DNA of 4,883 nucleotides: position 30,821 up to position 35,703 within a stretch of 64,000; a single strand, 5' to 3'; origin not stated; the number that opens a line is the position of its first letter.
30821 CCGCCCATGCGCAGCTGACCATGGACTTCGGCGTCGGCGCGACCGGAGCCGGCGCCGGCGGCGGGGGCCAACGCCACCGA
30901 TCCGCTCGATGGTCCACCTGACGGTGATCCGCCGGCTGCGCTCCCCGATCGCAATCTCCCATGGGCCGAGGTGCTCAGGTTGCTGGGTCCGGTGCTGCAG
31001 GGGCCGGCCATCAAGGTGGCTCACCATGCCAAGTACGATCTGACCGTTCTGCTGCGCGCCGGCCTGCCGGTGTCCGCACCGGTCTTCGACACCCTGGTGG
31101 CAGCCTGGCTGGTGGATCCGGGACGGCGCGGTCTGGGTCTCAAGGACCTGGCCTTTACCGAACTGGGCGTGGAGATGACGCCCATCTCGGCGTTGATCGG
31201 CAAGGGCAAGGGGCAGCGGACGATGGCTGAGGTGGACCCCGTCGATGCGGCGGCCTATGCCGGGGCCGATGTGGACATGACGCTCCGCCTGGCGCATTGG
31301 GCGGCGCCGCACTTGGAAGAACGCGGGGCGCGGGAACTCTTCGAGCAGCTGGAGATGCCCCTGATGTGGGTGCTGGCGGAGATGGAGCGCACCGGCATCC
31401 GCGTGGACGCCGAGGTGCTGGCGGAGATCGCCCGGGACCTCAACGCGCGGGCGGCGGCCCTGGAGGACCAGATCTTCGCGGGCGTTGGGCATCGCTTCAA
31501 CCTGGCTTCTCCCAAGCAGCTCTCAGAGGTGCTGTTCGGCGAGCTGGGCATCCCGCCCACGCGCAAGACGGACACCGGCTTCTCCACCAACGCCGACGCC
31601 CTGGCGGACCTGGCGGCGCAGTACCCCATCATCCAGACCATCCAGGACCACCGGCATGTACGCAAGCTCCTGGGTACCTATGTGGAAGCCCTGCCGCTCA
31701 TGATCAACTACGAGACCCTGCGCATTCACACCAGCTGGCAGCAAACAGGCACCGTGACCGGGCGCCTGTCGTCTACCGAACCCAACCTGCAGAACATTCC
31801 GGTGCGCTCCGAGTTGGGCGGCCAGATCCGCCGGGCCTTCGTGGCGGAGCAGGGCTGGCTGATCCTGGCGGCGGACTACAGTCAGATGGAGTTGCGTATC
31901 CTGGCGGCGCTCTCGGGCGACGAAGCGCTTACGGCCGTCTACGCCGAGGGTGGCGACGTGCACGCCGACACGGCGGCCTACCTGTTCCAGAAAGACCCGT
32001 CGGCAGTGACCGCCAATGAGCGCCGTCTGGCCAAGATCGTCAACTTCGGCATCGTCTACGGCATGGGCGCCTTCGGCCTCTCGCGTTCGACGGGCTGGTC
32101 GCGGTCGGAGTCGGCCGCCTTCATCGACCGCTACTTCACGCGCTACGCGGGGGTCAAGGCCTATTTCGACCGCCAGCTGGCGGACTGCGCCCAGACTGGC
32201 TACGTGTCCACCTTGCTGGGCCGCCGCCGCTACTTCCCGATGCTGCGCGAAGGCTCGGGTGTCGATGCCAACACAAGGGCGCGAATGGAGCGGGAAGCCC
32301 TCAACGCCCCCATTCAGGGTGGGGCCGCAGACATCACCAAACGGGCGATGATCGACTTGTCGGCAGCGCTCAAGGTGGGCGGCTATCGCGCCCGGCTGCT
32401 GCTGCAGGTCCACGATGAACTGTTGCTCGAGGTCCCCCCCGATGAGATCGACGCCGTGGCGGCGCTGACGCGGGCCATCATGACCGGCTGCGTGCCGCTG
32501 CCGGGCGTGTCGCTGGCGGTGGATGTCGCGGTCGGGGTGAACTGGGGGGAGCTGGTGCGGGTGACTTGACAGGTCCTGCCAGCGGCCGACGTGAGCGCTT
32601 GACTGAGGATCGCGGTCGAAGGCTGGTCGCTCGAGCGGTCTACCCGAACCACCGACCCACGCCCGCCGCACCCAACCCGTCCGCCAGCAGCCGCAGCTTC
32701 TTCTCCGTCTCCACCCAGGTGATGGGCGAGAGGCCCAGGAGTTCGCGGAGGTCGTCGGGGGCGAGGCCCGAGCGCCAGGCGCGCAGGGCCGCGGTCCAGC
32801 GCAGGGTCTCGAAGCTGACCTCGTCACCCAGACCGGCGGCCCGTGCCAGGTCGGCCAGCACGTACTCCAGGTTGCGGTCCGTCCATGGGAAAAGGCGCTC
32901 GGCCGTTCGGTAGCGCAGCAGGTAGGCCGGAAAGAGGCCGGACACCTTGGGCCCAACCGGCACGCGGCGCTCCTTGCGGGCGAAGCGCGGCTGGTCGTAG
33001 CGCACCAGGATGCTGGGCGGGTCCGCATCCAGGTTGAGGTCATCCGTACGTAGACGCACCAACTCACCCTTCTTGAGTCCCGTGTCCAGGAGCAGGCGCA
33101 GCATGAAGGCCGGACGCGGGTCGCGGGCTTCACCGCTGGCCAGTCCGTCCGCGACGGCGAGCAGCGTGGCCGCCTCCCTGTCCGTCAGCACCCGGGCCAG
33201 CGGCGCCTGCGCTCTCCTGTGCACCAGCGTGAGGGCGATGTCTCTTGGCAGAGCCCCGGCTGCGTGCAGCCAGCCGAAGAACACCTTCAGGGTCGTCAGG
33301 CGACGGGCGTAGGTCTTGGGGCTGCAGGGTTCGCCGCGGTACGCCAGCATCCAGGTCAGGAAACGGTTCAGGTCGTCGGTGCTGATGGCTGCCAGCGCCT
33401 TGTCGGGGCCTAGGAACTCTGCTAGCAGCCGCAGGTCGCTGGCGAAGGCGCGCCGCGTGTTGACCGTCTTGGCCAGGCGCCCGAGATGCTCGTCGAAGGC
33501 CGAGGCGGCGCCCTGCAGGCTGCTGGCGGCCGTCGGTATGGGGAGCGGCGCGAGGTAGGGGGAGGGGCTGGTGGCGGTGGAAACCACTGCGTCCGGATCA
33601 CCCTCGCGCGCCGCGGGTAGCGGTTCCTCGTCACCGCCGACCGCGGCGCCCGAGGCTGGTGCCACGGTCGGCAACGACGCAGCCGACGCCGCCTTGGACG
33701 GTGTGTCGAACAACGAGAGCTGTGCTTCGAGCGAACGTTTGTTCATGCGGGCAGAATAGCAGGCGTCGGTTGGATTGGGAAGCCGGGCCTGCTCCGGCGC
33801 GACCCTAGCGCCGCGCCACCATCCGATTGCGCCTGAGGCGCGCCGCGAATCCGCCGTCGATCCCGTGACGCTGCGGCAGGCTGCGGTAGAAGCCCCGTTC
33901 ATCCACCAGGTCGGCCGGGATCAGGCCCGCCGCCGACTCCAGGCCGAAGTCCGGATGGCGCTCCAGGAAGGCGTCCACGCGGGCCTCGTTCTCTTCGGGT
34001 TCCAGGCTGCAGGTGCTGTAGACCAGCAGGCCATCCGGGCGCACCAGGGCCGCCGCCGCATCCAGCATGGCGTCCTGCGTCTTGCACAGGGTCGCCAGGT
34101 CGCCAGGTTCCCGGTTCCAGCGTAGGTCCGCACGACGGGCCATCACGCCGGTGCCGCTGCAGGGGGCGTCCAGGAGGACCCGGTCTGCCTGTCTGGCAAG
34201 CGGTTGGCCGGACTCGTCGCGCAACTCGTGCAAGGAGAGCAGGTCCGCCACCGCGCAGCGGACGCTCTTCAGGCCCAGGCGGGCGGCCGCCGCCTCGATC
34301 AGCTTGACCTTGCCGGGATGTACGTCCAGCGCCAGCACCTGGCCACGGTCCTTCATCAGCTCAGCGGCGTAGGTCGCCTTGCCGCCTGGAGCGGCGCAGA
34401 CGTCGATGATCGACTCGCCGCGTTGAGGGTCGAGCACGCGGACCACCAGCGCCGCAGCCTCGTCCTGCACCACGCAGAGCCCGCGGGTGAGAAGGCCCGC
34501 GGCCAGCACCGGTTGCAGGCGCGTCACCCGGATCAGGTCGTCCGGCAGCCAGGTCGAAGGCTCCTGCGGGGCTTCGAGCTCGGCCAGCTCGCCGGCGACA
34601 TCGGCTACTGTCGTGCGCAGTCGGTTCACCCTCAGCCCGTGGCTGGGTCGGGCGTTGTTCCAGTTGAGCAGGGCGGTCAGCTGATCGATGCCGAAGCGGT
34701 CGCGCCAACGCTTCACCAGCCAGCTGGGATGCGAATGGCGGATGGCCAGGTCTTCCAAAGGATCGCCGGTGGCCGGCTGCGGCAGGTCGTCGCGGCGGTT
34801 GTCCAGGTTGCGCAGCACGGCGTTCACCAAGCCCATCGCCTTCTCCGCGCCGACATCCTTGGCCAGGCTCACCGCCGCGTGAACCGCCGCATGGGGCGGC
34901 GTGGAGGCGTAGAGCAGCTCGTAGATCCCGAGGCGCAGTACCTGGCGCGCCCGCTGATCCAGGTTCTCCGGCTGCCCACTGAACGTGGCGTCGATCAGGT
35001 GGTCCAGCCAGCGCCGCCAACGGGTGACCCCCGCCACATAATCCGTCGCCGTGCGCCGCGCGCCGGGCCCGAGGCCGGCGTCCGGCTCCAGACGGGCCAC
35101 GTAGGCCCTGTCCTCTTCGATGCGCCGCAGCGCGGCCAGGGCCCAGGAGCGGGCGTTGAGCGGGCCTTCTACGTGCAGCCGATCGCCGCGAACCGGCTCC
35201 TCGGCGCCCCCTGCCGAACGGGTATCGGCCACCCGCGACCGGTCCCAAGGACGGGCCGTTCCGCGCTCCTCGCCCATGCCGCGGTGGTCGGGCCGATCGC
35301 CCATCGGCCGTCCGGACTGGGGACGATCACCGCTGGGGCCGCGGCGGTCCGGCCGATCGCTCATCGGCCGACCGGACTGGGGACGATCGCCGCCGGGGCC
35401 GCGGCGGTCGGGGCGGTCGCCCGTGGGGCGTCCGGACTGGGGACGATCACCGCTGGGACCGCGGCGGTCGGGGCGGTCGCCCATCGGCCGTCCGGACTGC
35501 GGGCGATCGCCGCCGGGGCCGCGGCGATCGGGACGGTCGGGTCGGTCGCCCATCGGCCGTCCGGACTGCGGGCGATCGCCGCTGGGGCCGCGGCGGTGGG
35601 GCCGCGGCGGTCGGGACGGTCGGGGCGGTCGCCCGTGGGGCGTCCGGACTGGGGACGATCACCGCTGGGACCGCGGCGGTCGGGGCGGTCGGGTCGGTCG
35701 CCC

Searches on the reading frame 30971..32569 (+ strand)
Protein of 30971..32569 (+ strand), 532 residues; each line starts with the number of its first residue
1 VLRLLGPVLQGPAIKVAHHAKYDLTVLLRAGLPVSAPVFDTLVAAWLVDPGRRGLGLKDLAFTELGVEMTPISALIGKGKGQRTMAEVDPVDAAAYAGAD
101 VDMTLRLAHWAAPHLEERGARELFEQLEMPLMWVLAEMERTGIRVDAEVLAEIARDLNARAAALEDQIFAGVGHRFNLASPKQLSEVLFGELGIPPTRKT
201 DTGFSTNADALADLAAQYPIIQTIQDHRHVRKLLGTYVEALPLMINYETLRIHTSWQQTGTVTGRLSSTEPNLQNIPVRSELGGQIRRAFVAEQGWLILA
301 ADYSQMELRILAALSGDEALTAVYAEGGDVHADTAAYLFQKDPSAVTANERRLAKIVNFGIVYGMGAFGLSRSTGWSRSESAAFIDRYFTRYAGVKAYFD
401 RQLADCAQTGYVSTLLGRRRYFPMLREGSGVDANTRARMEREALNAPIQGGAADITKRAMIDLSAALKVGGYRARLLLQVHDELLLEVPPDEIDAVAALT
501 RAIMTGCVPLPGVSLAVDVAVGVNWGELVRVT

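Call 54: search_protein_families(library=pfam, proteins=[window:30971-32569:+], max_evalue=0.001)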
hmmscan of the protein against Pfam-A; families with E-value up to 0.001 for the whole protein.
window:30971-32569:+ (532 aa): 2 families
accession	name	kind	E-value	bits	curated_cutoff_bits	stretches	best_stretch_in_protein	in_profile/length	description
PF00476.26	DNA_pol_A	-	1.4e-140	469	34.3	1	148-527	2-381/381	DNA polymerase family A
PF01612.26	DNA_pol_A_exo1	-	1.5e-12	48.1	23.6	1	2-109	65-166/173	3'-5' exonuclease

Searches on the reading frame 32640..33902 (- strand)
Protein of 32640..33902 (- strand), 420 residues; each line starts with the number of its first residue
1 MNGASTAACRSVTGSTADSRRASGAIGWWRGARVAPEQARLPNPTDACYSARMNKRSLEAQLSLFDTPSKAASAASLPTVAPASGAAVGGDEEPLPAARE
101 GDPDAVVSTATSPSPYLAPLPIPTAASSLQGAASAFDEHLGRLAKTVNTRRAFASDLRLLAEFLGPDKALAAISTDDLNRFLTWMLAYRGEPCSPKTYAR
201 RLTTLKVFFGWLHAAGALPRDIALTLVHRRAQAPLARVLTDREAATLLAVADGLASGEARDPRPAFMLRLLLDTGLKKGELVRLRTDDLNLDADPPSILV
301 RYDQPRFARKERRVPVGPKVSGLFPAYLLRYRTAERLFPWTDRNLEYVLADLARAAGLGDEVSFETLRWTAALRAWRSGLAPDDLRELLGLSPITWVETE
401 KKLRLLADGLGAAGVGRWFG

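Call 54: search_protein_families(library=pfam, proteins=[window:32640-33902:-], max_evalue=0.001)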
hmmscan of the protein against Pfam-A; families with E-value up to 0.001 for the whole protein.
window:32640-33902:- (420 aa): 3 families
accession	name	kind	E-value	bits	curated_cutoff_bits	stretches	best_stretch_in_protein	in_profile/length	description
PF00589.27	Phage_integrase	-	1.4e-08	35.1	27.1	1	238-394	2-159/172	Phage integrase family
PF02899.23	Phage_int_SAM_1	-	1.6e-08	35.1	22.3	1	147-215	16-82/83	Phage integrase, N-terminal SAM-like domain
PF13495.12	Phage_int_SAM_4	-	0.00017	22.3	27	1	136-212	5-78/85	Phage integrase, N-terminal SAM-like domain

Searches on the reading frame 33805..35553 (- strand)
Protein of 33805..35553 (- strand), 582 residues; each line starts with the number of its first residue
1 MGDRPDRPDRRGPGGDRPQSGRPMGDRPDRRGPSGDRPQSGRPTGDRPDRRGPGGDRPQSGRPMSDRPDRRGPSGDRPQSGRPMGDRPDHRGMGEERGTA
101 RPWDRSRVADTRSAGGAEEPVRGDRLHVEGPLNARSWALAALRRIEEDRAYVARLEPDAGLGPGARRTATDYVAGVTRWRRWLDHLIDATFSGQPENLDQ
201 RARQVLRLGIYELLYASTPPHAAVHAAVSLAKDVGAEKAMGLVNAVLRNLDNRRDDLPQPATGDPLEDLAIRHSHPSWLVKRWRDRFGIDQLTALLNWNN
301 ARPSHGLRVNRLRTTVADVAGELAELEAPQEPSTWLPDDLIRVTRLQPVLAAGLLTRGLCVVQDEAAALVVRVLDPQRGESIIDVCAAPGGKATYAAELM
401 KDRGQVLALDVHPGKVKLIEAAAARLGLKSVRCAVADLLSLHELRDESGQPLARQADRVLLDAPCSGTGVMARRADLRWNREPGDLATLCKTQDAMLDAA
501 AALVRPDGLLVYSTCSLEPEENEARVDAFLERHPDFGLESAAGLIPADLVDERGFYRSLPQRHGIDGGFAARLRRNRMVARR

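Call 54: search_protein_families(library=pfam, proteins=[window:33805-35553:-], max_evalue=0.001)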
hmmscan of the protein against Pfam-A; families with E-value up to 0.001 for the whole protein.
window:33805-35553:- (582 aa): 5 families
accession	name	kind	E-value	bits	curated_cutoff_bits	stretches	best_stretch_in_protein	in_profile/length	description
PF01189.24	Methyltr_RsmB-F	-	1e-56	192.3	27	1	373-574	3-199/199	16S rRNA methyltransferase RsmB/F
PF01029.23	NusB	-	5.2e-25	88.8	23.1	1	133-250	2-131/133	NusB family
PF22458.1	RsmF-B_ferredox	-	1.1e-14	54.7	27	1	275-339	1-64/74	Methyltr_RsmF/B-like, ferredoxin-like domain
PF01728.25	FtsJ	-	1.3e-05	25.6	24.1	1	375-513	20-138/181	FtsJ-like methyltransferase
PF13847.12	Methyltransf_31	-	0.00061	19.9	27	1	378-517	3-114/145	Methyltransferase domain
